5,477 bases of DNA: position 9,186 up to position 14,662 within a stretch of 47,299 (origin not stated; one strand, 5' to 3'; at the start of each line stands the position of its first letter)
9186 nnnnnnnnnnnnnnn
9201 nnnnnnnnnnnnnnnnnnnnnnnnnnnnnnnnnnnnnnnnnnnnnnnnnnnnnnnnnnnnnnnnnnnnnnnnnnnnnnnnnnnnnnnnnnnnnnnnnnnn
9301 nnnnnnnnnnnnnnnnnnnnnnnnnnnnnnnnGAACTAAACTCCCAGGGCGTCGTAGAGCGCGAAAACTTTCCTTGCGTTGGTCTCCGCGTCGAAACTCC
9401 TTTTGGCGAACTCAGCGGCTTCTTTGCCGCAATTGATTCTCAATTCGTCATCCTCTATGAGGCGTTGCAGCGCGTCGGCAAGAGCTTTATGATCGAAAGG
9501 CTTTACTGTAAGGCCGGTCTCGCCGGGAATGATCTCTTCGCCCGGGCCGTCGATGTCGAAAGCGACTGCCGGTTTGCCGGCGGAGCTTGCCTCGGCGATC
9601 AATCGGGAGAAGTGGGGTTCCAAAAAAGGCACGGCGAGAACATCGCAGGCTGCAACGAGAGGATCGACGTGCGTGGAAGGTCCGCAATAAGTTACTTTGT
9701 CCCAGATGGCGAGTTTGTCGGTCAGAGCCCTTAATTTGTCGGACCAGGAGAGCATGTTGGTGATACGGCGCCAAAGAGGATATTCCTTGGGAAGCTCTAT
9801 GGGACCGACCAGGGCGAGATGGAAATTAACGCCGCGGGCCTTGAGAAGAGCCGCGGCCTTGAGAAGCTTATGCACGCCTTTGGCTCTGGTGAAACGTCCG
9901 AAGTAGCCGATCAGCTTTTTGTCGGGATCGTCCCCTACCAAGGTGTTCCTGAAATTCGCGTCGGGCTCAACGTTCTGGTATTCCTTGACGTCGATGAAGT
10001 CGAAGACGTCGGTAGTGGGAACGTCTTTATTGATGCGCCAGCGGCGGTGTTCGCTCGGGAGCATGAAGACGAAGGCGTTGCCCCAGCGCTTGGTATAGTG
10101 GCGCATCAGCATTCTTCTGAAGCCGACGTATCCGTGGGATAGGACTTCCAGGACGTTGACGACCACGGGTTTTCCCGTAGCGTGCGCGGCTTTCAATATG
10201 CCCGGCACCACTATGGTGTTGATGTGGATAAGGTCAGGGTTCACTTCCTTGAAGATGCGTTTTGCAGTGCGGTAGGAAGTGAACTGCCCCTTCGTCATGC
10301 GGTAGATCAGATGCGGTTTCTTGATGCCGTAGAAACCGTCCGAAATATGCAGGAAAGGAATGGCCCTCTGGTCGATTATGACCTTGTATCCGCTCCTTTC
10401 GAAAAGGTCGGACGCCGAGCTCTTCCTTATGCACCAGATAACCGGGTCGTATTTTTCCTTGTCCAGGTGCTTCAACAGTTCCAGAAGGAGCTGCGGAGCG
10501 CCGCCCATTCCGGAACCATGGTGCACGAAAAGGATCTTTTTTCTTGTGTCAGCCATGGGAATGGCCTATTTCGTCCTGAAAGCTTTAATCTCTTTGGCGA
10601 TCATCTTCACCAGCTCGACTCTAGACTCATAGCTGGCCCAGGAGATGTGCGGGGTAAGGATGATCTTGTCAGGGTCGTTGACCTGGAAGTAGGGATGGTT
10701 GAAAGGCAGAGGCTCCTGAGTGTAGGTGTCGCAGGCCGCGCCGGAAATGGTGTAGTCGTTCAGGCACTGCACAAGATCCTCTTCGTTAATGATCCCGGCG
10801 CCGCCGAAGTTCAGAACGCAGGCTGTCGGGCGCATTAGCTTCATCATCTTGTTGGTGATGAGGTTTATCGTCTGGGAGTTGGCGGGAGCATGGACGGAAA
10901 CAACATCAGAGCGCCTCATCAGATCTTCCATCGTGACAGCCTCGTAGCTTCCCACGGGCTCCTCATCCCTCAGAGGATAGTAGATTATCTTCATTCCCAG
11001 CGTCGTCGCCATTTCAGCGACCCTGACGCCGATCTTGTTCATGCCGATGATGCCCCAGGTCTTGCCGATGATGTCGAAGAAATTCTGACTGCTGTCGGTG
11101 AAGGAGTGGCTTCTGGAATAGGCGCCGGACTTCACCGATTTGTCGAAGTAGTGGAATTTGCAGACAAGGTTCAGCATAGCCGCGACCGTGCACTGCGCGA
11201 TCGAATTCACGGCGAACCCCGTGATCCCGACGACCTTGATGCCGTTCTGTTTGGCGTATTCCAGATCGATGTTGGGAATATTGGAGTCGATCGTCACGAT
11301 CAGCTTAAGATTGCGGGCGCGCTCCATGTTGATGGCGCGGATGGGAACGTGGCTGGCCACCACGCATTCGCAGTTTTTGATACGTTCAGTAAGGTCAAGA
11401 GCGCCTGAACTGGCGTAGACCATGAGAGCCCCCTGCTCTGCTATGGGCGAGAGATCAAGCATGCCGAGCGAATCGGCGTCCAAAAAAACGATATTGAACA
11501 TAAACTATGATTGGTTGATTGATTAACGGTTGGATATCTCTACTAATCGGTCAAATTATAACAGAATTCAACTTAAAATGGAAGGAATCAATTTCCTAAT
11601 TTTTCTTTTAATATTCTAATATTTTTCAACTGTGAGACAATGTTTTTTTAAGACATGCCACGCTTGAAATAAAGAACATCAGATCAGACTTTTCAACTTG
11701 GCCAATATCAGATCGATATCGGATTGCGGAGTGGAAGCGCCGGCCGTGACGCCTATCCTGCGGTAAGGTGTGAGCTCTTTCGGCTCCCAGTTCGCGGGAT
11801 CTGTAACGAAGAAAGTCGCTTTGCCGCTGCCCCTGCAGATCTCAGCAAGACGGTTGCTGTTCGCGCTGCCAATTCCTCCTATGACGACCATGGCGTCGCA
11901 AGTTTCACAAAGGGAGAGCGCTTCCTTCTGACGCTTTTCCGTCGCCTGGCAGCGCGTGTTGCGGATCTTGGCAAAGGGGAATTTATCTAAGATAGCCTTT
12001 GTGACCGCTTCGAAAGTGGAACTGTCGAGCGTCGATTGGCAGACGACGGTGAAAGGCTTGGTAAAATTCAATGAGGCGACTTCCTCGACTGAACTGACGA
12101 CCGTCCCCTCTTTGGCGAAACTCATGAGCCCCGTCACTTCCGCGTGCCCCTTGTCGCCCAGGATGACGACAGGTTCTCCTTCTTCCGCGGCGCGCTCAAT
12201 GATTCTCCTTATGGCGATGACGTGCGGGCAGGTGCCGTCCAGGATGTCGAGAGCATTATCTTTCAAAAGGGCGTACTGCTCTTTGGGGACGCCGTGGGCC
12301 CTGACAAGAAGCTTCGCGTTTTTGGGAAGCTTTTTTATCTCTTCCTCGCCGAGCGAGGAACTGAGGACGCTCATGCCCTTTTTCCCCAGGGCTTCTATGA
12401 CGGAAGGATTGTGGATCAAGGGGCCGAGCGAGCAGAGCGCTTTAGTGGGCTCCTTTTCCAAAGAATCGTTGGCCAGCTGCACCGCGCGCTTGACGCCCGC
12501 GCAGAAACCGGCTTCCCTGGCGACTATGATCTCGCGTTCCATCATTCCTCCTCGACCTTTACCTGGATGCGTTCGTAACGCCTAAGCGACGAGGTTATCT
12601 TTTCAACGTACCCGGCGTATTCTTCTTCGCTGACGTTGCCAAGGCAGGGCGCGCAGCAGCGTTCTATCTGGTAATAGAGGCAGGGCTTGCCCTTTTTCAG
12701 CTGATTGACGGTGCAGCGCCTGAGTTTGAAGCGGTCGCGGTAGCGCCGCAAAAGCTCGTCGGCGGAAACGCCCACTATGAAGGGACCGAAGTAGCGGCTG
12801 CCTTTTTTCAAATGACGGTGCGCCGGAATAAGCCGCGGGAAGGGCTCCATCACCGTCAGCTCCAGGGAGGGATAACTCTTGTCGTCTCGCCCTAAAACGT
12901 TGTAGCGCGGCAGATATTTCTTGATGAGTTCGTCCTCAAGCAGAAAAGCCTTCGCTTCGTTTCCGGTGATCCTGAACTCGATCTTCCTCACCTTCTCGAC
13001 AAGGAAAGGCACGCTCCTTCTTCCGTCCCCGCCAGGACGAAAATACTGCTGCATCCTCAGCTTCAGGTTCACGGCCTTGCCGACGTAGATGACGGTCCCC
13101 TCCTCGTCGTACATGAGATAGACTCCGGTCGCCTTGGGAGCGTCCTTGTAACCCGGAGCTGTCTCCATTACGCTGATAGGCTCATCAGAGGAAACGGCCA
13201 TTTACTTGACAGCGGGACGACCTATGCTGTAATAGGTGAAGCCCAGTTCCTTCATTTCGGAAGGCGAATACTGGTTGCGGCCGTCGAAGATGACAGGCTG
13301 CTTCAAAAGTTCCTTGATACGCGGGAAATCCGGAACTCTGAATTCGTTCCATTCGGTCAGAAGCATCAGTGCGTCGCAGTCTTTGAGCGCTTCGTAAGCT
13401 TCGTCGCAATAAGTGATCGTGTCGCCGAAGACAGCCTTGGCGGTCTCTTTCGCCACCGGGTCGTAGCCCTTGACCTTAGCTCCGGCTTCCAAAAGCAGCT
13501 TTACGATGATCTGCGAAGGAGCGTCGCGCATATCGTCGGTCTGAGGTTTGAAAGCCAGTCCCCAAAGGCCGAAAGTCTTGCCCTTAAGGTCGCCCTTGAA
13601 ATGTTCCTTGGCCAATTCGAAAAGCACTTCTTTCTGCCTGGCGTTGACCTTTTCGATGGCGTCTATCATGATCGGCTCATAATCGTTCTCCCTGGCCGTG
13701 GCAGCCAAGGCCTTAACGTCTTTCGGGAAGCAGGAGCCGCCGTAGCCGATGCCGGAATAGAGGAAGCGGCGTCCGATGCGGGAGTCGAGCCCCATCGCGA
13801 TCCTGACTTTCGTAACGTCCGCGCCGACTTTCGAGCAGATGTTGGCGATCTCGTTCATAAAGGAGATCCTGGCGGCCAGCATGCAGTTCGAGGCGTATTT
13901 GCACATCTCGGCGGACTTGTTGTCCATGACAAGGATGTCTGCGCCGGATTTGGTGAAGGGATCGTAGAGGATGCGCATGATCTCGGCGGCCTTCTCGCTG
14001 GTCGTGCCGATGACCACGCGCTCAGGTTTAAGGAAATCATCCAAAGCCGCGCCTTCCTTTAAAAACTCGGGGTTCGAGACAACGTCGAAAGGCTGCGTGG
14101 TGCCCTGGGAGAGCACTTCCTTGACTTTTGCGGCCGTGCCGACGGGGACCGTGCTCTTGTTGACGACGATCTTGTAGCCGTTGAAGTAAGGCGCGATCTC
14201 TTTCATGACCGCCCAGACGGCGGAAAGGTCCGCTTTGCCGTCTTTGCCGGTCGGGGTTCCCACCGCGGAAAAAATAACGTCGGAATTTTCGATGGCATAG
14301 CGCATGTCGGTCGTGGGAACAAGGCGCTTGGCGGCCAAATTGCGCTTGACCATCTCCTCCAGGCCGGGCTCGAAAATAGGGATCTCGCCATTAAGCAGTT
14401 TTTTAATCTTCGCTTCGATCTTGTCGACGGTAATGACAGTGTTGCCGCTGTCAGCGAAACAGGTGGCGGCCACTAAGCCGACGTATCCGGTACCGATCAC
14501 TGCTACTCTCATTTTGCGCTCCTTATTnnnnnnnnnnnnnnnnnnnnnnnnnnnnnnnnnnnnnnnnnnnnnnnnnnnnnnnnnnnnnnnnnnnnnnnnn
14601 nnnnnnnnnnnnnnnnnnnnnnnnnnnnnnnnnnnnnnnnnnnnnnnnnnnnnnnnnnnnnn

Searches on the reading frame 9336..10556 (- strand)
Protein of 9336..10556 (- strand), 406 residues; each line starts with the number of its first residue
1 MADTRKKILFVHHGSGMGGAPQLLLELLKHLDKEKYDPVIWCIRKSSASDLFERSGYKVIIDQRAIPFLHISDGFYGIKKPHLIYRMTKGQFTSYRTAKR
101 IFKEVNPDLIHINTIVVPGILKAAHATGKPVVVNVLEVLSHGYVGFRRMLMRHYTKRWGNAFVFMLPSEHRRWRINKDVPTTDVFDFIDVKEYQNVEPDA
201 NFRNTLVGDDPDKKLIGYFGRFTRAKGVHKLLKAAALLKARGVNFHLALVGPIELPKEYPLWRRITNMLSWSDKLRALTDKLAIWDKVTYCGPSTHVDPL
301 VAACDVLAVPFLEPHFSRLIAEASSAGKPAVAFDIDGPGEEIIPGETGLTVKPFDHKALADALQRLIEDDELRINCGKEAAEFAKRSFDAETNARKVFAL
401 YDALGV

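Call 12: search_protein_families(library=pfam, proteins=[window:9336-10556:-], max_evalue=0.0001)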
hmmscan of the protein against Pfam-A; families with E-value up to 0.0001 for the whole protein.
window:9336-10556:- (406 aa): 3 families
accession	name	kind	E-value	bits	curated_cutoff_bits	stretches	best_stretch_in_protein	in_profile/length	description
PF00534.26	Glycos_transf_1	-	6e-30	104.5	26.4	1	210-382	12-171/172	Glycosyl transferases group 1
PF13692.12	Glyco_trans_1_4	-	5.9e-24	85.4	27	1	214-369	2-142/142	Glycosyl transferases group 1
PF13439.12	Glyco_transf_4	-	3.9e-09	37.2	28.5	1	17-162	1-130/170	Glycosyltransferase Family 4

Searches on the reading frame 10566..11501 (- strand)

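Call 12: search_protein_families(library=pfam, proteins=[window:10566-11501:-], max_evalue=0.0001)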
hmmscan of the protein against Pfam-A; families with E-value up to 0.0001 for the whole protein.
window:10566-11501:- (311 aa): 2 families
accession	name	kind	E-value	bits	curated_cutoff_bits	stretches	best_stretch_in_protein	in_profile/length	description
PF02826.25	2-Hacid_dh_C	-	3.2e-42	144.3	25.1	1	106-287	1-178/178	D-isomer specific 2-hydroxyacid dehydrogenase, NAD binding domain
PF00389.36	2-Hacid_dh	-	3e-13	50.1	24.6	1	24-308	19-123/134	D-isomer specific 2-hydroxyacid dehydrogenase, catalytic domain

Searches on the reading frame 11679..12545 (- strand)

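Call 12: search_protein_families(library=pfam, proteins=[window:11679-12545:-], max_evalue=0.0001)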
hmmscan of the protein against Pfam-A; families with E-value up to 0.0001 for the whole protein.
window:11679-12545:- (288 aa): 1 family
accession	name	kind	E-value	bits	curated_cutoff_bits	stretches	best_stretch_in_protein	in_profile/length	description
PF02401.23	LYTB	-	2.7e-78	263.4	24.5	1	6-284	1-266/267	LytB protein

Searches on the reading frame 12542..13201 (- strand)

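Call 12: search_protein_families(library=pfam, proteins=[window:12542-13201:-], max_evalue=0.0001)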
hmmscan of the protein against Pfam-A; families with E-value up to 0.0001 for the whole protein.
window:12542-13201:- (219 aa): 1 family
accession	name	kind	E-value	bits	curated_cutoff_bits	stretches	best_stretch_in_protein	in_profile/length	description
PF01541.30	GIY-YIG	-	7.2e-10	39.5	22.6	1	26-101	3-78/78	GIY-YIG catalytic domain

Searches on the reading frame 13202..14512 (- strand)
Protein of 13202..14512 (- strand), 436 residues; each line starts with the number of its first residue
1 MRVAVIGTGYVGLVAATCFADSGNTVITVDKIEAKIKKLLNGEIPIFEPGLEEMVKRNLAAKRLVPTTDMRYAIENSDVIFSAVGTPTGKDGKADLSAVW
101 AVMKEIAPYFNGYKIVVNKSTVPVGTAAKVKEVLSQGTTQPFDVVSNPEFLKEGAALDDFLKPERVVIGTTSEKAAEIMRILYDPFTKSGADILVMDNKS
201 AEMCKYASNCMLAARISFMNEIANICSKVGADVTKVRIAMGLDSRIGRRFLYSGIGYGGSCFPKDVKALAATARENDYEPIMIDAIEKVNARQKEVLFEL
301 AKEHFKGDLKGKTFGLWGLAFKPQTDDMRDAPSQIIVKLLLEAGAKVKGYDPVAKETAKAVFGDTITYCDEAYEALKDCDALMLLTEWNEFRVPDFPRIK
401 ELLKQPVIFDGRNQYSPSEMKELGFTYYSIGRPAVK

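Call 37: search_protein_families(library=pfam, proteins=[window:13202-14512:-], max_evalue=0.0001)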
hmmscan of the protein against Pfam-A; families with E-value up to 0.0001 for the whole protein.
window:13202-14512:- (436 aa): 5 families
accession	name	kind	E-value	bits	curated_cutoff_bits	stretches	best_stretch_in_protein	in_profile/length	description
PF03721.20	UDPG_MGDP_dh_N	-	1.9e-61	207.3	27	1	1-180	1-185/187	UDP-glucose/GDP-mannose dehydrogenase family, NAD binding domain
PF00984.24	UDPG_MGDP_dh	-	1.2e-37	128.3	25.4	1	199-291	1-93/94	UDP-glucose/GDP-mannose dehydrogenase family, central domain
PF03720.21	UDPG_MGDP_dh_C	-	9.5e-34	116.3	30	1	316-416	2-102/103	UDP-glucose/GDP-mannose dehydrogenase family, UDP binding domain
PF03446.21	NAD_binding_2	-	1.4e-07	32.1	21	0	2-138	1-111/161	NAD binding domain of 6-phosphogluconate dehydrogenase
PF02737.24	3HCDH_N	-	9.8e-05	22.8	22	0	3-84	2-86/180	3-hydroxyacyl-CoA dehydrogenase, NAD binding domain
